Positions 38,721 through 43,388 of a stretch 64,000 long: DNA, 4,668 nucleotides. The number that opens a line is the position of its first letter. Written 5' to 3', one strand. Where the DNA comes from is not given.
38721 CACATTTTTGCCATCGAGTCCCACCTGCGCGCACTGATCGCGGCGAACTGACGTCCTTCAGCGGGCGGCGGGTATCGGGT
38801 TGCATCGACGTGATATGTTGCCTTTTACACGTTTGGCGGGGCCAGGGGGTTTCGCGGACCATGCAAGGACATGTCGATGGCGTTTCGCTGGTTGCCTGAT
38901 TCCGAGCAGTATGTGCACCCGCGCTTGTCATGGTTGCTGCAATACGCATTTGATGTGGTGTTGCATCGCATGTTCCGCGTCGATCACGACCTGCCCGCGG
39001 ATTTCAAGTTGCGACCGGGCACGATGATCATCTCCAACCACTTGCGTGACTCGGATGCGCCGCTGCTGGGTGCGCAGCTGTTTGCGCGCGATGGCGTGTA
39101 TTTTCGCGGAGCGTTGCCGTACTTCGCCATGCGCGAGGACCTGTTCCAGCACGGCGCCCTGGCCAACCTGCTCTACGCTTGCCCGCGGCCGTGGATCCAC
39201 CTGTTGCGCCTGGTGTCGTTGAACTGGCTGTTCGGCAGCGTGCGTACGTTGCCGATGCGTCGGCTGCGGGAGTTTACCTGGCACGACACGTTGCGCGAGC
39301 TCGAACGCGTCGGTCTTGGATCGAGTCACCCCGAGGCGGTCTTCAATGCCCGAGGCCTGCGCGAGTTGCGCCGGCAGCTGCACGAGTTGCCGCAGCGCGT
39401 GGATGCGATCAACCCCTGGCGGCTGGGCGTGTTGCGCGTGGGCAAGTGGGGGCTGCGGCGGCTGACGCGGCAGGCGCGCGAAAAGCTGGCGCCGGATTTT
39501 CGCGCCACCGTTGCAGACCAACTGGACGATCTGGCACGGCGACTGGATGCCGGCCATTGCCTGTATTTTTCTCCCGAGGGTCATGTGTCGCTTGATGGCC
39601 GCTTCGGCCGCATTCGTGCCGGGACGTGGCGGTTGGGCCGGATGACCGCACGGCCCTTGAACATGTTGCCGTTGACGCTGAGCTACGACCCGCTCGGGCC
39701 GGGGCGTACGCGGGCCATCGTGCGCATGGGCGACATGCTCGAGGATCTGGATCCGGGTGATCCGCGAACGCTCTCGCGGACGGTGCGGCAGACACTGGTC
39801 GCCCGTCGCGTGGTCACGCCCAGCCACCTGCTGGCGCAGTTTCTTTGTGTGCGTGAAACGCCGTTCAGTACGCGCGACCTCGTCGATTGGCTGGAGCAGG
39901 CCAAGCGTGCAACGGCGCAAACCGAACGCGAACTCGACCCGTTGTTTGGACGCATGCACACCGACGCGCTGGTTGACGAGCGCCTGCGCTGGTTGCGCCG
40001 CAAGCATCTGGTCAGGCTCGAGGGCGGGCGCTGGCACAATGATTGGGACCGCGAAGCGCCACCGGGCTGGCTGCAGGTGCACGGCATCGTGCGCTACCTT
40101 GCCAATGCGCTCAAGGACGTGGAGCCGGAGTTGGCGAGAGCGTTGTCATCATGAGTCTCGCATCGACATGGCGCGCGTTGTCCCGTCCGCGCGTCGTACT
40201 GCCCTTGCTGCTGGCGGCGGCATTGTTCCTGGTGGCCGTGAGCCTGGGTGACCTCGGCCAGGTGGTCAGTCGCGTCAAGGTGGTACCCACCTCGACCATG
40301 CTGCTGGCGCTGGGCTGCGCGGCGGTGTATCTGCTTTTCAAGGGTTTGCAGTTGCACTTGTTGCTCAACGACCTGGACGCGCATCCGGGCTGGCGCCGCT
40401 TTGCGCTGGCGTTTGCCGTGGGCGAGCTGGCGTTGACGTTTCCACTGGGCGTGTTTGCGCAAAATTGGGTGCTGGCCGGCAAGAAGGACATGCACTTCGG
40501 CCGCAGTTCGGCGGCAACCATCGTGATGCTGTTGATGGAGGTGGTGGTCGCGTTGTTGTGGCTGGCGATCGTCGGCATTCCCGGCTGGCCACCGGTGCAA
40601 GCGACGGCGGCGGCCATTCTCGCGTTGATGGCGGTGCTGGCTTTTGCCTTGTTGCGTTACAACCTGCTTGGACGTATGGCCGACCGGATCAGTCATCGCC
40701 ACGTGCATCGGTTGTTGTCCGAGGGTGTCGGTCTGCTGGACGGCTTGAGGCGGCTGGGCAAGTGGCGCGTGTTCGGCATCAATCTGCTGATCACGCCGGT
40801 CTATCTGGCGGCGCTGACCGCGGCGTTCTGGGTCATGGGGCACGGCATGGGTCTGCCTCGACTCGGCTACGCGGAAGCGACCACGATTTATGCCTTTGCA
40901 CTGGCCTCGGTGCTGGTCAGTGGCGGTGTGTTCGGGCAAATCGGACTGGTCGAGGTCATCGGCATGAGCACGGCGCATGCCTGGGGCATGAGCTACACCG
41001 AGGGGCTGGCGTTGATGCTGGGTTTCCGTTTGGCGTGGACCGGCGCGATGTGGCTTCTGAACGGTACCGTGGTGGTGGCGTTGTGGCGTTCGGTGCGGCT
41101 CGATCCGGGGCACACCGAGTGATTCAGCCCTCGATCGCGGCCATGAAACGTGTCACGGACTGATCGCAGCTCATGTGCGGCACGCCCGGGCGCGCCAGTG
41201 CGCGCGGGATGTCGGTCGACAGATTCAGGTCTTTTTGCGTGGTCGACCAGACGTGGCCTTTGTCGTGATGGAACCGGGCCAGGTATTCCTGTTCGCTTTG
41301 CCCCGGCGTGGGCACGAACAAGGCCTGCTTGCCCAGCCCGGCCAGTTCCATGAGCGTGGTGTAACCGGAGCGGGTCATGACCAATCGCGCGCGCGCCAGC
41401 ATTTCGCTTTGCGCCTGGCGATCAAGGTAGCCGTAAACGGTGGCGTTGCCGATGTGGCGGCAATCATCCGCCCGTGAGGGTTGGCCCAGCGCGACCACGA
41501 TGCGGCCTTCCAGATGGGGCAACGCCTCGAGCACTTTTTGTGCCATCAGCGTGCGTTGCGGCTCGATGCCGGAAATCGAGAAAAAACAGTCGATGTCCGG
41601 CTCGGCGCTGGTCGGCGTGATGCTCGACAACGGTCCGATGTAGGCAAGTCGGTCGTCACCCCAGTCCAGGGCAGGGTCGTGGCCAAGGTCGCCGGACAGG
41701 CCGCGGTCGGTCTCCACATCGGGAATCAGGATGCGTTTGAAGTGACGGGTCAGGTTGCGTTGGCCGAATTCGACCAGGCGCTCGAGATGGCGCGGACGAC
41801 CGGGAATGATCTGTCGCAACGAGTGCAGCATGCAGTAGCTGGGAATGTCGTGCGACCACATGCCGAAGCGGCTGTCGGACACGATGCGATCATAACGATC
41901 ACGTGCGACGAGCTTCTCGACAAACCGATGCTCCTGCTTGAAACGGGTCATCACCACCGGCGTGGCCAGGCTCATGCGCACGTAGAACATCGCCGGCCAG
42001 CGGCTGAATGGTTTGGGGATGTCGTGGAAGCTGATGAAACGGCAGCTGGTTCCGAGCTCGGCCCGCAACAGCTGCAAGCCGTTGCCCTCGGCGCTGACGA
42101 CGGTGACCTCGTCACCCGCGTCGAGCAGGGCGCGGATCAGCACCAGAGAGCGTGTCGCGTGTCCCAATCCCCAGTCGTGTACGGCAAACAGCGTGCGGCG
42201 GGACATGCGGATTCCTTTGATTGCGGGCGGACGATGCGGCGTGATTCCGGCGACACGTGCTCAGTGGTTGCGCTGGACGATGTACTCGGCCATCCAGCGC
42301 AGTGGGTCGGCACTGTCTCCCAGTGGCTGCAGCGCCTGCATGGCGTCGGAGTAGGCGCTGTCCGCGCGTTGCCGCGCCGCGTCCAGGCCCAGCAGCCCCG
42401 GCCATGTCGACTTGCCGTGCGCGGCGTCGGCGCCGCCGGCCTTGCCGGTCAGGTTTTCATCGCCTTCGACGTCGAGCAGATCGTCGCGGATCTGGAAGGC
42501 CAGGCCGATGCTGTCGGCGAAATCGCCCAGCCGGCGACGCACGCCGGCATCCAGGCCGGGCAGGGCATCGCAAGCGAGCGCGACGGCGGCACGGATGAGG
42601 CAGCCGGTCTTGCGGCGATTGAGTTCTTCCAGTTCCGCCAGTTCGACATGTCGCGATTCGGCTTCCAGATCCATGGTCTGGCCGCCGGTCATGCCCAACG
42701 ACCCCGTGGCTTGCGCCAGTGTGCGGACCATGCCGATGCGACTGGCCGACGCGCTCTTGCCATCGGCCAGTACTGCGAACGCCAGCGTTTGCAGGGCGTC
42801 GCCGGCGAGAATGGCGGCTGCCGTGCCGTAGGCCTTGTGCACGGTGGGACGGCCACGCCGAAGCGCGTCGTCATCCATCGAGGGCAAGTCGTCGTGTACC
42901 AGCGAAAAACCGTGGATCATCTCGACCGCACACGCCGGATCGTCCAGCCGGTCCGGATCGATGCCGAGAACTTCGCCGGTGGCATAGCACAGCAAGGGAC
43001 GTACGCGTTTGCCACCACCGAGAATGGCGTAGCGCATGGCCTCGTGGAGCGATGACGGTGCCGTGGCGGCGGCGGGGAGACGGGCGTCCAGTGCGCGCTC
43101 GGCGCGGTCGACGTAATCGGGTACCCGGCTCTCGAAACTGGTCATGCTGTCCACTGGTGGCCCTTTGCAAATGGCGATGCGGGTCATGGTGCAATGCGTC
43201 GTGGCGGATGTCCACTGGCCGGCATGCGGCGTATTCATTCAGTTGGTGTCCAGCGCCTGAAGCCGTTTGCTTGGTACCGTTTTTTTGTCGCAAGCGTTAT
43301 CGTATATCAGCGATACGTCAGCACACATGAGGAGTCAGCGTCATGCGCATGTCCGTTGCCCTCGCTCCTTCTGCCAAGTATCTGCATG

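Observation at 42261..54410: Mevalonate-pathway block nested inside a hopanoid biosynthesis operon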

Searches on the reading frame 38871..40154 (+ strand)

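Call 7: search_protein_families(library=ncbifam, proteins=[window:38871-40154:+])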
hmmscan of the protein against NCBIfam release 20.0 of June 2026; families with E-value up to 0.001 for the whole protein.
window:38871-40154:+ (427 aa): 0 families

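Call 20: search_protein_families(library=pfam, proteins=[window:38871-40154:+], max_evalue=0.00001)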
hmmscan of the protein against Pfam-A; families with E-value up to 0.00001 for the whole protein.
window:38871-40154:+ (427 aa): 0 families

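Call 63: search_protein_families(library=pfam, proteins=[window:38871-40154:+], max_evalue=0.01)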
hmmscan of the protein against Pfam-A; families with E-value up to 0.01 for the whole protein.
window:38871-40154:+ (427 aa): 1 family
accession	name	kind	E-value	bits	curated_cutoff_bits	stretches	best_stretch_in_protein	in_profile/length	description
PF01553.26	Acyltransferase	-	0.00065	19.9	23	0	215-259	78-122/132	Acyltransferase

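Call 73: search_protein_families(library=ncbifam, proteins=[window:38871-40154:+], max_evalue=1)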
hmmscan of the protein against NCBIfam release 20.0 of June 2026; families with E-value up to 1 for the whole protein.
window:38871-40154:+ (427 aa): 0 families

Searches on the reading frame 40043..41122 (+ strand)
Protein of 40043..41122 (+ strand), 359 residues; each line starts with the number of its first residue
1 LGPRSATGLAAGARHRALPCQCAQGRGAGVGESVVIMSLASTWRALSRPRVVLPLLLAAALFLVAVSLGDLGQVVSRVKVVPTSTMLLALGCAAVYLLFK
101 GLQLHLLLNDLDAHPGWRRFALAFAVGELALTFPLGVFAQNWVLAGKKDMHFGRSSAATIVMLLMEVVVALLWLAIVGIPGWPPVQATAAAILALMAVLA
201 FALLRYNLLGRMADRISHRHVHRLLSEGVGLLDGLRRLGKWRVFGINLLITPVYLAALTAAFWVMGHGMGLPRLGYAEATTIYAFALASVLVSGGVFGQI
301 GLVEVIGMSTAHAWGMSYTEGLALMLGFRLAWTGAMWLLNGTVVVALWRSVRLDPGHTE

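Call 7: search_protein_families(library=ncbifam, proteins=[window:40043-41122:+])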
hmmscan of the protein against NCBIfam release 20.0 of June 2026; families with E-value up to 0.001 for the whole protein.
window:40043-41122:+ (359 aa): 0 families

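Call 20: search_protein_families(library=pfam, proteins=[window:40043-41122:+], max_evalue=0.00001)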
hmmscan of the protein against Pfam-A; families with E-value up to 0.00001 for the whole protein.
window:40043-41122:+ (359 aa): 1 family
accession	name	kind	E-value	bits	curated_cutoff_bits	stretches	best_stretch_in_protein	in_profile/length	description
PF03706.18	LPG_synthase_TM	-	1.5e-15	57.9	33.4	1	52-331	2-293/302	Lysylphosphatidylglycerol synthase TM region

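Call 73: search_protein_families(library=ncbifam, proteins=[window:40043-41122:+], max_evalue=1)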
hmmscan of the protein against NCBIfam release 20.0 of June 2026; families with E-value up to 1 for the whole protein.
window:40043-41122:+ (359 aa): 0 families

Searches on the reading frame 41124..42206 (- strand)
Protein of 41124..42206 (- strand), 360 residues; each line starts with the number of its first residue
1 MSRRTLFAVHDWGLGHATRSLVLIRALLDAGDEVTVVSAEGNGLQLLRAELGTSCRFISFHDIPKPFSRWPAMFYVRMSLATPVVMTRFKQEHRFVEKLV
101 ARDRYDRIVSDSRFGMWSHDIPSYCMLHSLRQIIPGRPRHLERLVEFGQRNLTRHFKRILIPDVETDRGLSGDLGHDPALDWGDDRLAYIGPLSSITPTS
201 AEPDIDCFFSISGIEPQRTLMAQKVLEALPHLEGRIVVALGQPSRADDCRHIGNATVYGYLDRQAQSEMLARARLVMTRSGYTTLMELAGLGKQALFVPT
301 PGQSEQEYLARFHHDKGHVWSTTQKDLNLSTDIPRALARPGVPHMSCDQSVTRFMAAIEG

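Call 3: search_protein_families(library=pfam, proteins=[window:41124-42206:-])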
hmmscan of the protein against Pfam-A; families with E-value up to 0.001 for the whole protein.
window:41124-42206:- (360 aa): 3 families
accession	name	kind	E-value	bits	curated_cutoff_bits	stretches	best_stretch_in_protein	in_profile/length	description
PF04101.22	Glyco_tran_28_C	-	2.5e-09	37.8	22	1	225-328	18-129/166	Glycosyltransferase family 28 C-terminal domain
PF13528.12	Glyco_trans_1_3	-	6.8e-08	32.5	25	0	4-52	2-48/322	Glycosyl transferase family 1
PF13439.12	Glyco_transf_4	-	0.00037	21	28.5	0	17-162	5-140/170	Glycosyltransferase Family 4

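Call 4: search_protein_families(library=ncbifam, proteins=[window:41124-42206:-])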
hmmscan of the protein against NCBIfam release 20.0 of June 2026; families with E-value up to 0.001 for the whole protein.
window:41124-42206:- (360 aa): 2 families
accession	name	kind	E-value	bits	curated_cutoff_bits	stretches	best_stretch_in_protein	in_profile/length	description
TIGR00661.1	MJ1255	subfamily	9.4e-09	35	195.9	1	222-327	200-302/321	MJ1255/VC2487 family glycosyltransferase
TIGR01133.1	murG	equivalog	3.2e-07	29.7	250.25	1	223-330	200-313/353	undecaprenyldiphospho-muramoylpentapeptide beta-N-acetylglucosaminyltransferase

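Call 72: search_solved_structures(query=window:41124-42206:-, max_evalue=0.01)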
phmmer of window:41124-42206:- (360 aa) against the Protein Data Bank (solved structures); distinct sequences matched with E-value up to 0.01: 0.

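Call 73: search_protein_families(library=ncbifam, proteins=[window:41124-42206:-], max_evalue=1)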
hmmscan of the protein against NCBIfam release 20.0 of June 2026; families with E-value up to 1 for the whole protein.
window:41124-42206:- (360 aa): 5 families
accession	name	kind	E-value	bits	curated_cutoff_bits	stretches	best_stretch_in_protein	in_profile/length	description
TIGR00661.1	MJ1255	subfamily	9.4e-09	35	195.9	1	222-327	200-302/321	MJ1255/VC2487 family glycosyltransferase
TIGR01133.1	murG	equivalog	3.2e-07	29.7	250.25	1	223-330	200-313/353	undecaprenyldiphospho-muramoylpentapeptide beta-N-acetylglucosaminyltransferase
TIGR04467.1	CGA_synthase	equivalog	0.0039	16.4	300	1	252-300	224-272/382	hydroxymethylcytosylglucuronate/cytosylglucuronate synthase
TIGR01426.2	MGT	subfamily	0.034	13.2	260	1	223-313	245-331/393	macrolide family glycosyltransferase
TIGR03590.1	PseG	equivalog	0.23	11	153.55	1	11-55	12-57/280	UDP-2,4-diacetamido-2,4,6-trideoxy-beta-L-altropyranose hydrolase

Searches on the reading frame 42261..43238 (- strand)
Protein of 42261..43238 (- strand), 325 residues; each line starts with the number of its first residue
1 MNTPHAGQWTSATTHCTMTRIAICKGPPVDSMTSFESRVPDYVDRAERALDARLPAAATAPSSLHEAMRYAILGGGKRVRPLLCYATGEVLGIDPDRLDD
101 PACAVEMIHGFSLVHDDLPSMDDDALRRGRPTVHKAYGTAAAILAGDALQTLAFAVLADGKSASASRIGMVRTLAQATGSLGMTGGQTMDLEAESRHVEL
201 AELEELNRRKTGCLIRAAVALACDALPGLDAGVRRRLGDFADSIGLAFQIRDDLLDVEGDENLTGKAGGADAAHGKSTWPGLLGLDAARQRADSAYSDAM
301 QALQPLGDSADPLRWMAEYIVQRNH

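Call 3: search_protein_families(library=pfam, proteins=[window:42261-43238:-])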
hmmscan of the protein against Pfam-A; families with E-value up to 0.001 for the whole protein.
window:42261-43238:- (325 aa): 1 family
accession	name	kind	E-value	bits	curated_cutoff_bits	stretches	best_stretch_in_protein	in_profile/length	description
PF00348.22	polyprenyl_synt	-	4.1e-56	190.4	27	1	63-294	3-232/251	Polyprenyl synthetase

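Call 4: search_protein_families(library=ncbifam, proteins=[window:42261-43238:-])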
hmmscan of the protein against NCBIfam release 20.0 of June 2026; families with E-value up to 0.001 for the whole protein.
window:42261-43238:- (325 aa): 16 families
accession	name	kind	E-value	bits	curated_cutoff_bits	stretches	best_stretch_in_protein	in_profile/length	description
NF045485.1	FPPsyn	subfamily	2.3e-99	332.2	275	1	44-325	6-288/288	farnesyl diphosphate synthase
NF007877.0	PRK10581.1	equivalog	4.5e-92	308.4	321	1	35-324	3-298/299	(2E,6E)-farnesyl diphosphate synthase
NF045685.1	GGPPSynCrtE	equivalog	3.8e-76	255.9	460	1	45-325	13-293/293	geranylgeranyl diphosphate synthase CrtE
NF041169.1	f2_encap_cargo4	exception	1.7e-56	191.9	450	1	63-306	26-273/334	family 2 encapsulin nanocompartment cargo protein polyprenyl transferase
NF040698.1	IdsA_Meth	equivalog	2e-47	162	468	1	48-289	16-254/328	short chain isoprenyl diphosphate synthase IdsA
NF041003.1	GGPP_syn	equivalog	2.4e-42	145.2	500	1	60-289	24-251/326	geranylgeranyl diphosphate synthase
NF040789.2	gerfarn_diphsyn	equivalog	1e-34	120.3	560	1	39-279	11-261/345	geranylfarnesyl diphosphate synthase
NF045549.1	GGPPsyn_IdsB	equivalog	1.1e-33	116.8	475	1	75-290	64-274/346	geranylgeranyl diphosphate synthase IdsB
TIGR02748.1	GerC3_HepT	equivalog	4.5e-27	95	456.55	1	43-288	13-246/319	heptaprenyl diphosphate synthase component II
NF042417.1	NPPPS_Mycobact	equivalog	5.2e-27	94.7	600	1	34-290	17-261/335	nonaprenyl/(2E,6E)-farnesyl/geranylgeranyl diphosphat synthase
NF008140.0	PRK10888.1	equivalog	6.5e-25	88.1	412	1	69-286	37-245/323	octaprenyl diphosphate synthase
NF045628.1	HxpDPsynlarge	equivalog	1.6e-24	86.5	500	1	62-288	21-238/311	hexaprenyl-diphosphate synthase large subunit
TIGR02749.1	prenyl_cyano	equivalog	2.5e-24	85.9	383.2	1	66-287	34-249/322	solanesyl diphosphate synthase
NF042416.1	GFPPS_Mycobact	equivalog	1.1e-21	77.2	600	1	63-303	29-281/350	bifunctional (2E,6E)-farnesyl/geranyl diphosphate synthase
NF040627.1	GFPS_Meth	equivalog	3.9e-19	69.2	600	1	61-257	25-210/285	geranylfarnesyl diphosphate synthase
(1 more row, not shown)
